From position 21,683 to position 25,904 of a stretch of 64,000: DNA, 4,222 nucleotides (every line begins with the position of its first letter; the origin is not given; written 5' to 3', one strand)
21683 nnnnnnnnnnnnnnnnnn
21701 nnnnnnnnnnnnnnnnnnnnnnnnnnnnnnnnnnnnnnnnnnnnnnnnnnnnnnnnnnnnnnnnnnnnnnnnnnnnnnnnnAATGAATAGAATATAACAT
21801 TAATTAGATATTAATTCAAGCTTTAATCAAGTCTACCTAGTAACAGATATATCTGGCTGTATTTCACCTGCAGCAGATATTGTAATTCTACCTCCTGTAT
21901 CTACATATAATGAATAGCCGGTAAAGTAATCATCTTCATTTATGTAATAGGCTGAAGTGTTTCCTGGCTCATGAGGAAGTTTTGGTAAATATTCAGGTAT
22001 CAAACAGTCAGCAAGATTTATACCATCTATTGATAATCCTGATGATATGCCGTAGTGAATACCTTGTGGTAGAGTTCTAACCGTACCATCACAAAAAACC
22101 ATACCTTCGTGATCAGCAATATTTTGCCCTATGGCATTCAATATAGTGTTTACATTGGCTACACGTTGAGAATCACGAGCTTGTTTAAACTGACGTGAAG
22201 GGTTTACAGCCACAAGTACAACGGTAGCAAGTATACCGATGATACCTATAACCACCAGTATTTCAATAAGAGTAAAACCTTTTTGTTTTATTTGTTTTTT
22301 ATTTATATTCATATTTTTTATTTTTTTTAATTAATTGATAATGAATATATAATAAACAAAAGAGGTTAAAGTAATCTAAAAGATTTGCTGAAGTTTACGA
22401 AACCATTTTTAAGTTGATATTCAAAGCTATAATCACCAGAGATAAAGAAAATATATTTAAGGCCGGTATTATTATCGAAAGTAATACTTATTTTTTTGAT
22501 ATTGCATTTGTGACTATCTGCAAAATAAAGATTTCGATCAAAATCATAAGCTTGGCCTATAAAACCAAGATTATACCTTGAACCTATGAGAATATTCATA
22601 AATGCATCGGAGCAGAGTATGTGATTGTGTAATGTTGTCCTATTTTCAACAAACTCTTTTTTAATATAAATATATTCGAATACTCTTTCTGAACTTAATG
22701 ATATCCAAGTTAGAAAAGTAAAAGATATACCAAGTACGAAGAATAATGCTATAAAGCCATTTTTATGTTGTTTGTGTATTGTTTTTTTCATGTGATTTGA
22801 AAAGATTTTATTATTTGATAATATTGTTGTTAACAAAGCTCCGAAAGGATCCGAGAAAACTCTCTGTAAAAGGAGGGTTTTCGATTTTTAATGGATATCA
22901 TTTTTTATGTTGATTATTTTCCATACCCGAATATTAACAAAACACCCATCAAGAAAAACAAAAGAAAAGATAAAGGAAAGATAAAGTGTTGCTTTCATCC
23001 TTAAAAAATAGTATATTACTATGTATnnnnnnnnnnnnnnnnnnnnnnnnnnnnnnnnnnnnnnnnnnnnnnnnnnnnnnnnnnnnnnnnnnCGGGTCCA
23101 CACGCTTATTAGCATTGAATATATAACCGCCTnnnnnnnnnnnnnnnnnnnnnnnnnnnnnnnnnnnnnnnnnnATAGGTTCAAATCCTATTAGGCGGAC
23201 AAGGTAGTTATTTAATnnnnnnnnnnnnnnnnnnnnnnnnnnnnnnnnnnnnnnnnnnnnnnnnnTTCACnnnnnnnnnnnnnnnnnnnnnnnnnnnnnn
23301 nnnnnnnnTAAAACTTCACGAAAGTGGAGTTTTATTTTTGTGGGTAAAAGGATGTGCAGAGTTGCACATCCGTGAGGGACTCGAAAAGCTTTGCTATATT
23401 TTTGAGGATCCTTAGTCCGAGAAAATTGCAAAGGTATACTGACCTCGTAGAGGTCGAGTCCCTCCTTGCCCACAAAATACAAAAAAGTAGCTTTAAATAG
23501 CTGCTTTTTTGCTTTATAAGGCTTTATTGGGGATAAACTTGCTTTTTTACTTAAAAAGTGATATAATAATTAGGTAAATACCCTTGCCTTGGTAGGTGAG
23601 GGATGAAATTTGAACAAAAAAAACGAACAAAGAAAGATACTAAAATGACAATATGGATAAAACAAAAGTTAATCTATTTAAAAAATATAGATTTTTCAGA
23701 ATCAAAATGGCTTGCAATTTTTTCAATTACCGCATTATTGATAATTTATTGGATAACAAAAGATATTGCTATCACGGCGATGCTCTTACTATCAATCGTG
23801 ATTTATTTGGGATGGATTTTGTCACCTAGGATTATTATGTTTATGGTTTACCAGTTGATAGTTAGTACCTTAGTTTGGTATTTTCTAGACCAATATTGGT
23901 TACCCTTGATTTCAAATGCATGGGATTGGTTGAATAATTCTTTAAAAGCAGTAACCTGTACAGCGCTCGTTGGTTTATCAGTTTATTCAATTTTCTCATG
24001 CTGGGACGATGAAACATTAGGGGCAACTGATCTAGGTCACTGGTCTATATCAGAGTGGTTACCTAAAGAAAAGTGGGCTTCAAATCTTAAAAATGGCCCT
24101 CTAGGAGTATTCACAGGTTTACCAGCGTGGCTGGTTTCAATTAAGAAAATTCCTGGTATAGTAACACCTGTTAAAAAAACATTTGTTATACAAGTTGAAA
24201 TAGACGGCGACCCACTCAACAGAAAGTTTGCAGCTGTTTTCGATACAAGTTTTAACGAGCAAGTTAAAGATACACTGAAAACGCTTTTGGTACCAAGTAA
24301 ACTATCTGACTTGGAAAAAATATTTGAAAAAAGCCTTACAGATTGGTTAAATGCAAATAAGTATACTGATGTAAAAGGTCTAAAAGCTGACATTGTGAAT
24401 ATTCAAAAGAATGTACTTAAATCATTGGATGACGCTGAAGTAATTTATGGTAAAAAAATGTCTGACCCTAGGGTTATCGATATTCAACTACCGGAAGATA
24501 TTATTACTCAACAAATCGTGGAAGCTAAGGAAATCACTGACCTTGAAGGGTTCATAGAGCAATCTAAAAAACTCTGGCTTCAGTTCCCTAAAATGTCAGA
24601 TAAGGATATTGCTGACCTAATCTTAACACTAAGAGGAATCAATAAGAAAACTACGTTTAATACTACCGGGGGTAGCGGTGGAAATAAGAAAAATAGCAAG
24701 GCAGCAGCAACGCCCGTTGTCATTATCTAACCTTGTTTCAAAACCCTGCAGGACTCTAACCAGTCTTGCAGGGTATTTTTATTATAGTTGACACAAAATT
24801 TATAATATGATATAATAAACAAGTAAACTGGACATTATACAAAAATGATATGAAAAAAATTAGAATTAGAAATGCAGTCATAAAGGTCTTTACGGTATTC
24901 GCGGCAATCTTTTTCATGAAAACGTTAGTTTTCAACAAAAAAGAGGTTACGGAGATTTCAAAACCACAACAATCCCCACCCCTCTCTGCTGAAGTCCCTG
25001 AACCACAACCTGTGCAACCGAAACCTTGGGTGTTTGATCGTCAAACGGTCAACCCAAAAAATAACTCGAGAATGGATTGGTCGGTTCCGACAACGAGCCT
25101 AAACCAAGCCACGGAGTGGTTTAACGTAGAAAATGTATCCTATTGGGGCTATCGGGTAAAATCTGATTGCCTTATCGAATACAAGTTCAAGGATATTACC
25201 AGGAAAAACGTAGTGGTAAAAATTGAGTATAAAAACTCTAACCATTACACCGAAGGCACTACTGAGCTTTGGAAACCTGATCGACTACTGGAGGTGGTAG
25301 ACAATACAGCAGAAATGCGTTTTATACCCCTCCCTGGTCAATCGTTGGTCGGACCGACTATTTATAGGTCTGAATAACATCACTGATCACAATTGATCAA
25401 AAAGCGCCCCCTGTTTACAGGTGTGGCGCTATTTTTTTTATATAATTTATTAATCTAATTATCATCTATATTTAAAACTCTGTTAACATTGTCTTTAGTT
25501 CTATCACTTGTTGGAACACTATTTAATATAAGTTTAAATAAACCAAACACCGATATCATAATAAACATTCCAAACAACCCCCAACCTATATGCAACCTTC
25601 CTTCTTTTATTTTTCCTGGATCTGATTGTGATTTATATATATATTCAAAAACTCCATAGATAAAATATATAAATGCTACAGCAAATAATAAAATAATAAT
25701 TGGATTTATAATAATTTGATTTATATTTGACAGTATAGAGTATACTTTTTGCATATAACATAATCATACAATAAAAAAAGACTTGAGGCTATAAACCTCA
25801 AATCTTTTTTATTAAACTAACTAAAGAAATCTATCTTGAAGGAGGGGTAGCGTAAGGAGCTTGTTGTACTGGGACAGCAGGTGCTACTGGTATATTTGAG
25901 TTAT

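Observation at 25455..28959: Tandem array of five paralogous small secreted two-helix proteins (VirB2/TrbC-pilin-like topology) next to an orphan substrate-binding protein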

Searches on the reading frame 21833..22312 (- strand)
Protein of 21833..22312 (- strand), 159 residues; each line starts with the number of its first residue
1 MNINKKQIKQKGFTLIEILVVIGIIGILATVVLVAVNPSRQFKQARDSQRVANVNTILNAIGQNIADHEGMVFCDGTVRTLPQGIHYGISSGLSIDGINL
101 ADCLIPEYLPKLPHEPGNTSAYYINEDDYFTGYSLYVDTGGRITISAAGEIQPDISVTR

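Call 73: search_protein_families(library=pfam, proteins=[window:21833-22312:-], max_evalue=0.01)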
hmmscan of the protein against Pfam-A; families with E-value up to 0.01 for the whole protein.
window:21833-22312:- (159 aa): 1 family
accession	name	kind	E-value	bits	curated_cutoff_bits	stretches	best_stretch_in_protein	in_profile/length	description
PF07963.17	N_methyl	-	1.9e-08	34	21.2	1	9-33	3-27/27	Prokaryotic N-terminal methylation motif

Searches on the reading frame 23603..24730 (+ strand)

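Call 3: search_protein_families(library=pfam, proteins=[window:23603-24730:+], max_evalue=1)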
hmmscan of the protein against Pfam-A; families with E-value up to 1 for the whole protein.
window:23603-24730:+ (375 aa): 1 family
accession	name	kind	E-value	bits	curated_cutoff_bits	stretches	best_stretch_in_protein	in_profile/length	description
PF25289.1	DUF7877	-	0.013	16.4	27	1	233-279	42-86/115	Domain of unknown function (DUF7877)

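Call 4: search_protein_families(library=ncbifam, proteins=[window:23603-24730:+], max_evalue=1)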
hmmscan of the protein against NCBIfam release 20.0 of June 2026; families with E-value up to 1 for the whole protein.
window:23603-24730:+ (375 aa): 0 families

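Call 74: search_protein_families(library=padloc, proteins=[window:23603-24730:+], max_evalue=0.01)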
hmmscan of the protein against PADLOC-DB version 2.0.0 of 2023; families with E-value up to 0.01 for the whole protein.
window:23603-24730:+ (375 aa): 0 families

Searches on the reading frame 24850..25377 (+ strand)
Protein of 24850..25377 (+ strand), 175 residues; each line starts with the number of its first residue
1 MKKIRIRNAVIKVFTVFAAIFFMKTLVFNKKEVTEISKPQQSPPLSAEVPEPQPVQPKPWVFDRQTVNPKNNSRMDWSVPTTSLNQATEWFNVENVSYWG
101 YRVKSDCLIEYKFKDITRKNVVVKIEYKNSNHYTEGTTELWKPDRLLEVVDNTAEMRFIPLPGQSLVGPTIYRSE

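Call 3: search_protein_families(library=pfam, proteins=[window:24850-25377:+], max_evalue=1)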
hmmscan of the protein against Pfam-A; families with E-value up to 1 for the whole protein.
window:24850-25377:+ (175 aa): 2 families
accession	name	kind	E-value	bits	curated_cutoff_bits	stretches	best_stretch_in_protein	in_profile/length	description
PF24874.1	Piezo_THU9_anchor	-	0.0074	16.1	28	1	75-115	165-204/238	Piezo, THU9 and anchor domain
PF11193.13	DUF2812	-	0.07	13.8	27.8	1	95-132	11-48/110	Protein of unknown function (DUF2812)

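Call 4: search_protein_families(library=ncbifam, proteins=[window:24850-25377:+], max_evalue=1)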
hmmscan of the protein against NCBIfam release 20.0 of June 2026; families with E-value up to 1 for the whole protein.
window:24850-25377:+ (175 aa): 1 family
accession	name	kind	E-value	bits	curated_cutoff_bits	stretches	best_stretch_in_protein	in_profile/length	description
NF038218.1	IcmG_DotF_IVB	equivalog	0.056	13.1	200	1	4-73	46-116/266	type IVB secretion system protein IcmG/DotF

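Call 74: search_protein_families(library=padloc, proteins=[window:24850-25377:+], max_evalue=0.01)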
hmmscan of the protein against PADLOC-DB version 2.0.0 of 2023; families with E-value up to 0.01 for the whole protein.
window:24850-25377:+ (175 aa): 0 families

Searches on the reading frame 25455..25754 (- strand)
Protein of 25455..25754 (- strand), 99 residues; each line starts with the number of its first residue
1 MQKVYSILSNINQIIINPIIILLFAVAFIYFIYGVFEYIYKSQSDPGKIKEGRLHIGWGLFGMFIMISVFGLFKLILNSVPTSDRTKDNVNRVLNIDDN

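Call 3: search_protein_families(library=pfam, proteins=[window:25455-25754:-], max_evalue=1)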
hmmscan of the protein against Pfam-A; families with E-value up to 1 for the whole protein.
window:25455-25754:- (99 aa): 4 families
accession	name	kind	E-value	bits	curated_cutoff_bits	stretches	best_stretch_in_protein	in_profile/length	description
PF18895.5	T4SS_pilin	-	0.002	18.6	26.6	1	15-75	12-70/71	Type IV secretion system pilin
PF03994.20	DUF350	-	0.032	14.7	26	1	23-78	49-98/133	Domain of Unknown Function (DUF350)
PF20403.5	DUF6693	-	0.075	13.7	31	0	6-41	63-99/104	Family of unknown function (DUF6693)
PF17328.7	DUF5366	-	0.49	10.9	25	1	6-80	83-157/158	Family of unknown function (DUF5366)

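Call 4: search_protein_families(library=ncbifam, proteins=[window:25455-25754:-], max_evalue=1)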
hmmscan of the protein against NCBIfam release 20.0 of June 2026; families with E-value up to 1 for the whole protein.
window:25455-25754:- (99 aa): 6 families
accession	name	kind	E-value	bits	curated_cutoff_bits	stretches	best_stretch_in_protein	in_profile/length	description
NF045849.1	ICE_MMCAP2_0565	equivalog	1.5e-06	27.7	40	1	6-79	8-79/80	Mbov_0395 family pilin-like conjugal transfer protein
NF045846.1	MSC0882_dom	subfamily_domain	0.011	14.9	60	1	12-83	12-73/244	MSC_0882 family membrane protein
TIGR02866.1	CoxB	equivalog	0.026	14.1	147.7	1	13-75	11-77/202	cytochrome c oxidase subunit II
TIGR01432.1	QOXA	equivalog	0.082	12.2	240.95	1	10-78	28-95/227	cytochrome aa3 quinol oxidase subunit II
NF033883.1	conj_TraQ_IncI1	equivalog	0.1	12.5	80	1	5-77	3-75/175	conjugal transfer protein TraQ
NF041560.1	T6SS_Burk_ExIF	subfamily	0.14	11.8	90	1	11-73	125-186/234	putative type VI secretion system effector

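Call 74: search_protein_families(library=padloc, proteins=[window:25455-25754:-], max_evalue=0.01)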
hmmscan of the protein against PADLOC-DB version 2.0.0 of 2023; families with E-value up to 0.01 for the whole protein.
window:25455-25754:- (99 aa): 0 families
